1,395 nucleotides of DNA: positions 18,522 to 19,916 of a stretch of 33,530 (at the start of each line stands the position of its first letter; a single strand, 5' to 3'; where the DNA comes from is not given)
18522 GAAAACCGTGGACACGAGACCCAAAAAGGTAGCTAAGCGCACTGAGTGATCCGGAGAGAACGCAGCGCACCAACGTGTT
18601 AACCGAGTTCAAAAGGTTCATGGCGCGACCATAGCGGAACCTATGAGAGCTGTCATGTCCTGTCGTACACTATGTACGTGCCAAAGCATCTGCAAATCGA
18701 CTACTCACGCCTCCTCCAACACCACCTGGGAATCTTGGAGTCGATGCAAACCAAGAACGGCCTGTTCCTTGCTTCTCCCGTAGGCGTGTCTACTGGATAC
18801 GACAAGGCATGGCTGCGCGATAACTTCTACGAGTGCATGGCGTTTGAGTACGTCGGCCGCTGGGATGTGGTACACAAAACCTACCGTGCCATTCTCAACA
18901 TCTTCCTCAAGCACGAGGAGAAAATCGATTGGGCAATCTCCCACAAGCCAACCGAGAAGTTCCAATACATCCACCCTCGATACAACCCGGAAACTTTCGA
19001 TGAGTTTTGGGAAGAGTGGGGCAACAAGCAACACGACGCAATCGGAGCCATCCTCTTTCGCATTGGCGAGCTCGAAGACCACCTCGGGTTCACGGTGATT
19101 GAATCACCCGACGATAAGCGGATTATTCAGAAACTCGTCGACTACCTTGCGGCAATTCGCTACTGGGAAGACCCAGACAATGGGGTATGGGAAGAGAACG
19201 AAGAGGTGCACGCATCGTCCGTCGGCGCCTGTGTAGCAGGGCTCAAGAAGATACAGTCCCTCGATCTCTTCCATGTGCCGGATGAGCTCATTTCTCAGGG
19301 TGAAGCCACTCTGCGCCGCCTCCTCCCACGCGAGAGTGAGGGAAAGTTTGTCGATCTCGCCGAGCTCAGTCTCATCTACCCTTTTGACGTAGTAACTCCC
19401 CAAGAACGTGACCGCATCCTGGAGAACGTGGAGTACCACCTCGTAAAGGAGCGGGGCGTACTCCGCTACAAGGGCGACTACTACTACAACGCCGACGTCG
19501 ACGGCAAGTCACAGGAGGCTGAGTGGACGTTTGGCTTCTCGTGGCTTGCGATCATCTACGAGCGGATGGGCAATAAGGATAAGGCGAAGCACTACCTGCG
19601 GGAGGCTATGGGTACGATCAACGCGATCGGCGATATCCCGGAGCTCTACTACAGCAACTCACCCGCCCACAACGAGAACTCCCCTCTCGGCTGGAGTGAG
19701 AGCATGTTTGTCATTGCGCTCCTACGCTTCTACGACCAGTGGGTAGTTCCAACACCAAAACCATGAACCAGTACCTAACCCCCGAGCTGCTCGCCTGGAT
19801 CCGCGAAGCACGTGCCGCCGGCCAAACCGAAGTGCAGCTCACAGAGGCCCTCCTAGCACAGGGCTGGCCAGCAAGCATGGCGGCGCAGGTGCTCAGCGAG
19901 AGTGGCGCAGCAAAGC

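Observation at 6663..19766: Eukaryote-type glycogen toolkit concentrated in one bacterial locus, without glgC or glgB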

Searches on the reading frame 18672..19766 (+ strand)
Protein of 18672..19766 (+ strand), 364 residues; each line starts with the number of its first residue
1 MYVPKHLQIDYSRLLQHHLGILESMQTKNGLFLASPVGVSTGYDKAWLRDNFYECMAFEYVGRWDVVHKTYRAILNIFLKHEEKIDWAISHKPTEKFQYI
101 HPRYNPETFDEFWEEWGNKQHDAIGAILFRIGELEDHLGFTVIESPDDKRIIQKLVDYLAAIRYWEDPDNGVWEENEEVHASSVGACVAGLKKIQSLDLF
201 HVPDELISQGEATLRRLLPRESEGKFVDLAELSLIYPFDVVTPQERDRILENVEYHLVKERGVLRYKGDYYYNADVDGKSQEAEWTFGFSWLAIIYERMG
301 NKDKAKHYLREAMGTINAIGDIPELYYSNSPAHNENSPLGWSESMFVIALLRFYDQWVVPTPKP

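Call 3: search_protein_families(library=pfam, proteins=[window:18672-19766:+], max_evalue=0.01)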
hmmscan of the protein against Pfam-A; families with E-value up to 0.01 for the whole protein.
window:18672-19766:+ (364 aa): 3 families
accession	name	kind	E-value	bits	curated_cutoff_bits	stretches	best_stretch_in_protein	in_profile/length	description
PF00723.27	Glyco_hydro_15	-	1.2e-13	51.3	22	1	25-230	19-228/427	Glycosyl hydrolases family 15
PF07719.23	TPR_2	-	0.0038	17.7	27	1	289-312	4-27/34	Tetratricopeptide repeat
PF13181.12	TPR_8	-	0.0054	17.2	25.7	0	292-313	7-28/34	Tetratricopeptide repeat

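Call 5: search_protein_families(library=ncbifam, proteins=[window:18672-19766:+], max_evalue=0.001)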
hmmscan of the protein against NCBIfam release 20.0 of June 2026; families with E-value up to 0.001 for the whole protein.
window:18672-19766:+ (364 aa): 2 families
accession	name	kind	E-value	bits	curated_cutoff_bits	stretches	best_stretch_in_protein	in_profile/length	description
TIGR01577.1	oligosac_amyl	hypoth_equivalog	2.1e-10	39.9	820.7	1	204-352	455-612/616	oligosaccharide amylase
NF041084.1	trehalase_H1_Arch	equivalog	7.9e-07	28.1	820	1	163-350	374-567/570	alpha,alpha-trehalase TreH1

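Call 13: search_solved_structures(query=window:18672-19766:+, max_evalue=1, show_alignments=2)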
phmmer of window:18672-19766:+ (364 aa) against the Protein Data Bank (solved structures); distinct sequences matched with E-value up to 1: 2.
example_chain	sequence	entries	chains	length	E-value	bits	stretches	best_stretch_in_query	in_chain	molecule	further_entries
8jfk_M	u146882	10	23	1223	3e-11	46.2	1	66-242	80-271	Phosphorylase b kinase regulatory subunit alpha, skeletal muscle isoform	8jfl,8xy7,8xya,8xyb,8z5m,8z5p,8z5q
8jfk_B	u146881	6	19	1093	7.1e-08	35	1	69-242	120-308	Phosphorylase b kinase regulatory subunit beta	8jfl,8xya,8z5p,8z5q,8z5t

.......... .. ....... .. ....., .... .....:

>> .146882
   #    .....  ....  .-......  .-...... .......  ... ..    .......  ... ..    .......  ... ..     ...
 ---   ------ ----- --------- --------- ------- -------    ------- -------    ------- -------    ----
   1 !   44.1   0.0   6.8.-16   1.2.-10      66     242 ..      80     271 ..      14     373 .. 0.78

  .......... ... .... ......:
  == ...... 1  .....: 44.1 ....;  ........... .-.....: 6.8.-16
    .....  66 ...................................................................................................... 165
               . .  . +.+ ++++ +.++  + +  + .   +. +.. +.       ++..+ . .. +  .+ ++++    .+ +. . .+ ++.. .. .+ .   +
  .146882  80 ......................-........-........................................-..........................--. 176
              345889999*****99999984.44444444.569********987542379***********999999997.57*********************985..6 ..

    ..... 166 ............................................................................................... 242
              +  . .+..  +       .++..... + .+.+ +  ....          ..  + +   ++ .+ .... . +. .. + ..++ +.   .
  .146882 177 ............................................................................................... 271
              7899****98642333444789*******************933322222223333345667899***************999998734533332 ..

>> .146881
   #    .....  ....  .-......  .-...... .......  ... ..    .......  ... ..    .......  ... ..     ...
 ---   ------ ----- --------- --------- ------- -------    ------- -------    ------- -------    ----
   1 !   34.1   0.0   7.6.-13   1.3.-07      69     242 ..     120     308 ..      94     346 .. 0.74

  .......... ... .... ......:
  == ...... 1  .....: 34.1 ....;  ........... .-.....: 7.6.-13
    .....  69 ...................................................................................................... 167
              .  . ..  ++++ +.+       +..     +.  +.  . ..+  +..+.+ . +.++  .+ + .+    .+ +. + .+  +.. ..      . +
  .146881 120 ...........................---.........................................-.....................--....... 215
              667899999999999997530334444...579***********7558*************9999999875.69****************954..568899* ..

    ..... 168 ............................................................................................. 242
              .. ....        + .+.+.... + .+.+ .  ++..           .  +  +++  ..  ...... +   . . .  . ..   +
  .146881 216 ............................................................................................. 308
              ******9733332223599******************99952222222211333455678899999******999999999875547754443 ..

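Call 14: find_homologous_proteins(query=window:18672-19766:+)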
Query window:18672-19766:+ (364 aa): 3527 proteins with E <= 0.001 among 5013 candidates; the best 120 are listed.
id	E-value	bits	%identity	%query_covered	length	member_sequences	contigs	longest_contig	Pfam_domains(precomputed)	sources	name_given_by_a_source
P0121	3.3e-235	798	100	93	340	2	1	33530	PF00723.28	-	-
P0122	4.0e-183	627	75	97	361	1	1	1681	PF00723.28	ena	-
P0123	8.6e-183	626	74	97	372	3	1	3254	PF00723.28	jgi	jgi:phosphorylase kinase alpha/beta subunit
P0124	1.9e-182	625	76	97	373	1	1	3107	PF00723.28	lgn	-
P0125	1.3e-181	622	74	97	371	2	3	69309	PF00723.28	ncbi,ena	-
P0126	3.5e-181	620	74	97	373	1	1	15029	PF00723.28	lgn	-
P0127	9.1e-181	619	73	97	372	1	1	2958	PF00723.28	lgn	-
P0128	4.7e-180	617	73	97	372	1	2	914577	PF00723.28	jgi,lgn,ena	-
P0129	1.1e-179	615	72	97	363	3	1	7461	PF00723.28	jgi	jgi:phosphorylase kinase alpha/beta subunit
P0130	1.4e-179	615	74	97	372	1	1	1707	PF00723.28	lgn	-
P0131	5.0e-179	613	73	98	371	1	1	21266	PF00723.28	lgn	-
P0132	5.7e-179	613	73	98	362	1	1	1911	PF00723.28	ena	-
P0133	3.5e-178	610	73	97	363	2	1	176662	PF00723.28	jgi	jgi:GH15 family glucan-1,4-alpha-glucosidase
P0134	3.6e-178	610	72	97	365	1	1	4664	PF00723.28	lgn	-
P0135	6.8e-178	610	71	97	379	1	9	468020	PF00723.28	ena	-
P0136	1.2e-177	609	72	98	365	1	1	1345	PF00723.28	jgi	-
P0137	1.9e-177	608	74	97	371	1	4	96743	PF00723.28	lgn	-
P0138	7.2e-177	606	72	97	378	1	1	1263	PF00723.28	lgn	-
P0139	2.7e-176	604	73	97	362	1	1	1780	PF00723.28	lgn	-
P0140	5.3e-175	600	73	98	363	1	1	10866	PF00723.28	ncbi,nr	ncbi:glycoside hydrolase family 15 [Patescibacteria group bacterium]|nr:glycoside hydrolase family 1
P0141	7.0e-175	600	72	97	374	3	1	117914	PF00723.28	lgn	-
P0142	7.3e-175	600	72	97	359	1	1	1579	PF00723.28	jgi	jgi:GH15 family glucan-1,4-alpha-glucosidase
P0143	7.4e-175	600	71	97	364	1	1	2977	PF00723.28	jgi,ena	-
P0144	2.4e-174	598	71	97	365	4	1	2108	PF00723.28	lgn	-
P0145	2.8e-174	598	72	98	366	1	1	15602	PF00723.28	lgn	-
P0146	3.3e-174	597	72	97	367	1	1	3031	PF00723.28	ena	-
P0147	5.8e-174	597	72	97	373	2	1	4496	PF00723.28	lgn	-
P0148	6.0e-174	597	73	97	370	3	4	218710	PF00723.28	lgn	-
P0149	1.7e-173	595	71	97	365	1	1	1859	PF00723.28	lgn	-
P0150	1.8e-173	595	70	98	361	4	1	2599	PF00723.28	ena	-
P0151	2.9e-173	594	71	97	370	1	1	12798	PF00723.28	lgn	-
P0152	4.2e-173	594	71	97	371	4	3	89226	PF00723.28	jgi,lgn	jgi:phosphorylase kinase alpha/beta subunit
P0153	4.3e-173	594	71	97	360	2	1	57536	PF00723.28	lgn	-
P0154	5.5e-173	593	72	97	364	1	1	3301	PF00723.28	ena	-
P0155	5.6e-173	593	70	99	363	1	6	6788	PF00723.28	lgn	-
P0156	1.1e-172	592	70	96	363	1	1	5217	PF00723.28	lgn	-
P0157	1.6e-172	592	71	97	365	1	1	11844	PF00723.28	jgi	jgi:GH15 family glucan-1,4-alpha-glucosidase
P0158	2.2e-172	591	69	97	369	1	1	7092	PF00723.28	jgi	-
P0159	2.8e-172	591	71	97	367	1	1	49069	PF00723.28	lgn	-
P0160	6.1e-172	590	69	98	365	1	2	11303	PF00723.28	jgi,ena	-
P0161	6.8e-172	590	72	97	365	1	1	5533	PF00723.28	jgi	jgi:GH15 family glucan-1,4-alpha-glucosidase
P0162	1.1e-171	589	70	97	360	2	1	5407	PF00723.28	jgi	jgi:GH15 family glucan-1,4-alpha-glucosidase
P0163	2.8e-171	588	71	97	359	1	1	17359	PF00723.28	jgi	jgi:GH15 family glucan-1,4-alpha-glucosidase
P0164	3.6e-171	587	71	97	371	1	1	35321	PF00723.28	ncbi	-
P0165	4.5e-171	587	76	91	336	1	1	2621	PF00723.28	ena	-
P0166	5.1e-171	587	71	98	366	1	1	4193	PF00723.28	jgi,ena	-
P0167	7.3e-171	586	70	98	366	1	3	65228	PF00723.28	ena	-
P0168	1.0e-170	586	71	97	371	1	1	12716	PF00723.28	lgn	-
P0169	1.3e-170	586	71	98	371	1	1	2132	PF00723.28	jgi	jgi:phosphorylase kinase alpha/beta subunit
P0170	2.5e-170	585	70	97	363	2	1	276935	PF00723.28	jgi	jgi:phosphorylase kinase alpha/beta subunit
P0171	3.6e-170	584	68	98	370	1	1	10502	PF00723.28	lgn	-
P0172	1.6e-169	582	71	97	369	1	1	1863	PF00723.28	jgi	-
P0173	1.1e-168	579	70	96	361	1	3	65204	PF00723.28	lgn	-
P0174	1.6e-168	579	73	91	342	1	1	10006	PF00723.28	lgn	-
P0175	3.1e-168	578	69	99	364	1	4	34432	PF00723.28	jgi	jgi:GH15 family glucan-1,4-alpha-glucosidase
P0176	1.2e-167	576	71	96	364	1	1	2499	PF00723.28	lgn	-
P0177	5.1e-167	574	70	96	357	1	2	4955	PF00723.28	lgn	-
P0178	5.9e-167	574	72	91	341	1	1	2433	PF00723.28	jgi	jgi:GH15 family glucan-1,4-alpha-glucosidase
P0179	1.0e-166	573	67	98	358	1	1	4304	PF00723.28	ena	-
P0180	4.3e-166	571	68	98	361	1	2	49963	PF00723.28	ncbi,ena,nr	ncbi:MAG TPA: glycoside hydrolase family 15 protein [Verrucomicrobiae bacterium]|nr:glycoside hydrol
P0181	1.0e-165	569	68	96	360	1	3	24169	PF00723.28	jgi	jgi:GH15 family glucan-1,4-alpha-glucosidase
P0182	1.4e-165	569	70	96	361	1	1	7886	PF00723.28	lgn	-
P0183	1.5e-165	569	68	96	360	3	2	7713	PF00723.28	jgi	jgi:phosphorylase kinase alpha/beta subunit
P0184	1.6e-164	566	69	98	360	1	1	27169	PF00723.28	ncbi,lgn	-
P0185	9.0e-164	563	69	97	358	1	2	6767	PF00723.28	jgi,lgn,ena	-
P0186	1.6e-163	562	68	97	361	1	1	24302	PF00723.28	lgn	-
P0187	4.2e-162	558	67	96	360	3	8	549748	PF00723.28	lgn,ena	-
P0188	7.7e-162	557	71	92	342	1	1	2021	PF00723.28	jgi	jgi:phosphorylase kinase alpha/beta subunit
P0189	1.6e-161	556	73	90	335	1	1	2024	PF00723.28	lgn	-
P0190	3.6e-157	541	67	95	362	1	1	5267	PF00723.28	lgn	-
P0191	6.3e-156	537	66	96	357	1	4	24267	PF00723.28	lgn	-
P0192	7.1e-155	534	66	95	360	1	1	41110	PF00723.28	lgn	-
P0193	4.3e-154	531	66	94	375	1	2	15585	PF00723.28,PF07719.24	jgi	jgi:GH15 family glucan-1,4-alpha-glucosidase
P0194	4.5e-154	531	67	95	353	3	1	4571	PF00723.28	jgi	jgi:GH15 family glucan-1,4-alpha-glucosidase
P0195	1.9e-152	526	65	94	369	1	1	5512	PF00723.28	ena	-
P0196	2.7e-152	525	64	96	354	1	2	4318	PF00723.28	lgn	-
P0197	4.3e-152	525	64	96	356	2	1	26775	PF00723.28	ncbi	-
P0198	4.3e-152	525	64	95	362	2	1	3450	PF00723.28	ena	-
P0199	1.9e-151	522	64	96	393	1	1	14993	PF00723.28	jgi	-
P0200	3.3e-151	522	63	97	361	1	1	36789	PF00723.28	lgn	-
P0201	4.3e-151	521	63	97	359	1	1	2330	PF00723.28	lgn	-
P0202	6.5e-151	521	65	94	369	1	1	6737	PF00723.28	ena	-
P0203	9.7e-151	520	64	94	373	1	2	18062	PF00723.28,PF07719.24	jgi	jgi:GH15 family glucan-1,4-alpha-glucosidase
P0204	1.2e-150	520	65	94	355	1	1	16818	PF00723.28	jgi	-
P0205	1.3e-150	520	65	94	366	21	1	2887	PF00723.28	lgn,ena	-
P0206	2.5e-150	519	64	95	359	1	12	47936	PF00723.28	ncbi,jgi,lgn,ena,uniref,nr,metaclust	ncbi:hypothetical protein A2686_01550 [Candidatus Woesebacteria bacterium RIFCSPHIGHO2_01_FULL_38_10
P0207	2.6e-150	519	64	95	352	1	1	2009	PF00723.28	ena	-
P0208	2.7e-150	519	65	95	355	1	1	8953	PF00723.28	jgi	jgi:GH15 family glucan-1,4-alpha-glucosidase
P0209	3.2e-150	518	64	95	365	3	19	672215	PF00723.28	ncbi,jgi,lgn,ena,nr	ncbi:glycoside hydrolase family 15 [Candidatus Woesearchaeota archaeon]|jgi:GH15 family glucan-1,4-a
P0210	4.4e-150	518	64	95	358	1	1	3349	PF00723.28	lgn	-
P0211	4.8e-150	518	63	94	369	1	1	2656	PF00723.28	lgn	-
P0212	4.8e-150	518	63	94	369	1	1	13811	PF00723.28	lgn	-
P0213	5.3e-150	518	65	94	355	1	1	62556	PF00723.28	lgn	-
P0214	6.1e-150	518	64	94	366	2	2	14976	PF00723.28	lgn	-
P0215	8.2e-150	517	64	96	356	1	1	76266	PF00723.28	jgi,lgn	jgi:phosphorylase kinase alpha/beta subunit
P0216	9.6e-150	517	64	94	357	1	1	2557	PF00723.28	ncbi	-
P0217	9.7e-150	517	63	96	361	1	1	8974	PF00723.28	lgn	-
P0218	1.5e-149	516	65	95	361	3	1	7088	PF00723.28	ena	-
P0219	1.7e-149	516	63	95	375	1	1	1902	PF00723.28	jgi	jgi:GH15 family glucan-1,4-alpha-glucosidase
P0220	1.7e-149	516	63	93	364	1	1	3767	PF00723.28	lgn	-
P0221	2.0e-149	516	62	99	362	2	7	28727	PF00723.28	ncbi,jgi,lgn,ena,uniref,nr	ncbi:MAG: hypothetical protein A2788_00365 [Candidatus Abawacabacteria bacterium RIFCSPHIGHO2_01_FUL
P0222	2.1e-149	516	64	95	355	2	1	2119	PF00723.28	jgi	jgi:phosphorylase kinase alpha/beta subunit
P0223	2.2e-149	516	64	94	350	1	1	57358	PF00723.28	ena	-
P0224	2.4e-149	516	64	95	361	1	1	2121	PF00723.28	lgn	-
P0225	3.3e-149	515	64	94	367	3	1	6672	PF00723.28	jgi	jgi:GH15 family glucan-1,4-alpha-glucosidase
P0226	4.2e-149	515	62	96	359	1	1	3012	PF00723.28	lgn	-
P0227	4.3e-149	515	63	98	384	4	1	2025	PF00723.28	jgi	jgi:GH15 family glucan-1,4-alpha-glucosidase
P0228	5.2e-149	514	61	96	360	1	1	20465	PF00723.28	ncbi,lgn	-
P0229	5.5e-149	514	65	93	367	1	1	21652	PF00723.28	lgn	-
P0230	7.0e-149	514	64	94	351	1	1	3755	PF00723.28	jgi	jgi:phosphorylase kinase alpha/beta subunit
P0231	8.7e-149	514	62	95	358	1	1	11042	PF00723.28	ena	-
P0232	2.0e-148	513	63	96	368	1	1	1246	PF00723.28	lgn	-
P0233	2.3e-148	512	62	94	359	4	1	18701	PF00723.28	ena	-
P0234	2.4e-148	512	63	96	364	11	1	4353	PF00723.28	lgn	-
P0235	2.5e-148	512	65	93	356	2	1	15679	PF00723.28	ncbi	-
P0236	2.7e-148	512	63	94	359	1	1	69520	PF00723.28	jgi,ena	-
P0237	3.0e-148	512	62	97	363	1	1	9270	PF00723.28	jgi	jgi:phosphorylase kinase alpha/beta subunit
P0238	3.0e-148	512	61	96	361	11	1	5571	PF00723.28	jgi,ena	-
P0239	3.6e-148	512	64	94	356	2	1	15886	PF00723.28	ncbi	-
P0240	3.9e-148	512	63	93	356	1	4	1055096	PF00723.28,PF13181.13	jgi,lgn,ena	jgi:GH15 family glucan-1,4-alpha-glucosidase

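Call 18: find_related_loci(query=A1, collection=genome_contigs, flank=10000)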
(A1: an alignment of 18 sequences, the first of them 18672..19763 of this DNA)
Query A1 (364 aa) in genome_contigs; peptide patterns used: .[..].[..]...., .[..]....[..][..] (x = any residue, [..] = any of these).
579 stretches matched a pattern; 531 encode a relative of the query (tblastn E <= 1e-3); the best 80 are kept; 80 distinct loci.
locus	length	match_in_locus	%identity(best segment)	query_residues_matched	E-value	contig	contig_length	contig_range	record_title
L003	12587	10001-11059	74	7-358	0e+0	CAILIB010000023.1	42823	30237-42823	uncultured Candidatus Berkelbacteria bacterium isolate Ki1-1-6m_bin-0597 genome assembly, contig: bin-0597:23/46, whole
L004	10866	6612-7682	73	3-358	2e-177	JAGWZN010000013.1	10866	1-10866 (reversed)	MAG: Patescibacteria group bacterium isolate REEB54 contig-150_7813, whole genome shotgun sequence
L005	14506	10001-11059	73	7-358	2e-176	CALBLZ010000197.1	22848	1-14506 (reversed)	MAG TPA_asm: uncultured Candidatus Berkelbacteria bacterium isolate SRR5576005_bin.117_CONCOCT_v1.1_MAG genome assembly,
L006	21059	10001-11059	71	7-358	3e-174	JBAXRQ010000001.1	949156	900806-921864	MAG: bacterium isolate ELA587 MAG587_1, whole genome shotgun sequence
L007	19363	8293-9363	69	7-363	2e-167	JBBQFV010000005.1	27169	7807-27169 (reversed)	MAG: Patescibacteria group bacterium isolate Co_metawrap_1003 Cmw_1003_k141_19559099_length_27169_cov_8.9976, whole geno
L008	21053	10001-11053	68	7-356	1e-165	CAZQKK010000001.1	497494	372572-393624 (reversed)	MAG TPA_asm: uncultured Candidatus Saccharibacteria bacterium isolate SRP170004_co1_220 genome assembly, contig: NODE_12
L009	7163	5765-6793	64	8-350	9e-155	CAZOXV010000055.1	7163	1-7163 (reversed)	MAG TPA_asm: uncultured Methanosarcinales archaeon isolate SRP252850_co1_245 genome assembly, contig: NODE_19792_length_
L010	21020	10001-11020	66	11-350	2e-154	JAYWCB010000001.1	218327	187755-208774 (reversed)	MAG: Candidatus Paceibacterota bacterium isolate GL94_DN_metabat_15 GL94_DN_metabat_15_0, whole genome shotgun sequence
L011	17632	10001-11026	64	8-350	3e-153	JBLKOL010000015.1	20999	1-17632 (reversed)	MAG: Candidatus Woesearchaeota archaeon isolate MAG.250 NODE_7301_length_20999_cov_5.733916, whole genome shotgun sequen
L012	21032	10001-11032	64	8-353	6e-153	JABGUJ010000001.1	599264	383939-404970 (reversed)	MAG: Candidatus Woesearchaeota archaeon isolate SI034_bin151 k141_2074571, whole genome shotgun sequence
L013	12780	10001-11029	64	7-350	9e-153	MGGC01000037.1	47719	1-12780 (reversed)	MAG: Candidatus Woesebacteria bacterium RIFCSPHIGHO2_01_FULL_38_10 rifcsphigho2_01_scaffold_5960, whole genome shotgun s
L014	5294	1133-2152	65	11-350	2e-154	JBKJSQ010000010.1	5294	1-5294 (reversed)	MAG: Candidatus Paceibacteria bacterium isolate ant_bin.587 k117_3811477, whole genome shotgun sequence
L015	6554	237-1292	64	2-353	2e-152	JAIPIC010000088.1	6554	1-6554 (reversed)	MAG: Candidatus Woesearchaeota archaeon isolate Tobar13.5m-G65 Tobar13-5m-C12302, whole genome shotgun sequence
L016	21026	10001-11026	65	8-350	1e-151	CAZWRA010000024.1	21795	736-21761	MAG TPA_asm: uncultured Candidatus Saccharibacteria bacterium isolate binchicken_co58_69 genome assembly, contig: NODE_1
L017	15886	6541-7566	64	8-350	3e-151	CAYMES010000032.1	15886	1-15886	MAG TPA_asm: Candidatus Woesearchaeota archaeon isolate SRP141376_co2_243 genome assembly, contig: NODE_7403_length_1588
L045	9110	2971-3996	61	8-350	1e-147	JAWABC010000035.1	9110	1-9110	MAG: Candidatus Nanoarchaeia archaeon isolate JZ-4_201709_bins_71 JZ-4_201709_bins_71_scaffold_35, whole genome shotgun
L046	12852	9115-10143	62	8-350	6e-148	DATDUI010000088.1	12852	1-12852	MAG TPA_asm: Candidatus Nanoarchaeia archaeon isolate SMAG_U8054 k141_607065, whole genome shotgun sequence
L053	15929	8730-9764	61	5-350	2e-147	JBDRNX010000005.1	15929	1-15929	MAG: archaeon isolate MEGAHIT-group-1.920 k141_12411815, whole genome shotgun sequence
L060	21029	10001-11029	62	8-350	6e-147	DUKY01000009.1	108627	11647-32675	MAG TPA_asm: Nanoarchaeota archaeon isolate UBA9966 contig_8140, whole genome shotgun sequence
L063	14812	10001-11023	63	9-350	9e-147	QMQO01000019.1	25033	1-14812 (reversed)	MAG: Candidatus Woesearchaeota archaeon isolate B72_G16 B72_Guay16_scaffold_00776, whole genome shotgun sequence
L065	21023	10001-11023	63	9-350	7e-147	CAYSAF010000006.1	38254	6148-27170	MAG TPA_asm: Candidatus Woesearchaeota archaeon isolate binchicken_co266_186 genome assembly, contig: NODE_1894_length_3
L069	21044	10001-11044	61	3-350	3e-146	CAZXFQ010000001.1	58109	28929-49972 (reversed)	MAG TPA_asm: uncultured Candidatus Saccharibacteria bacterium isolate SRP128246_co1_381 genome assembly, contig: NODE_53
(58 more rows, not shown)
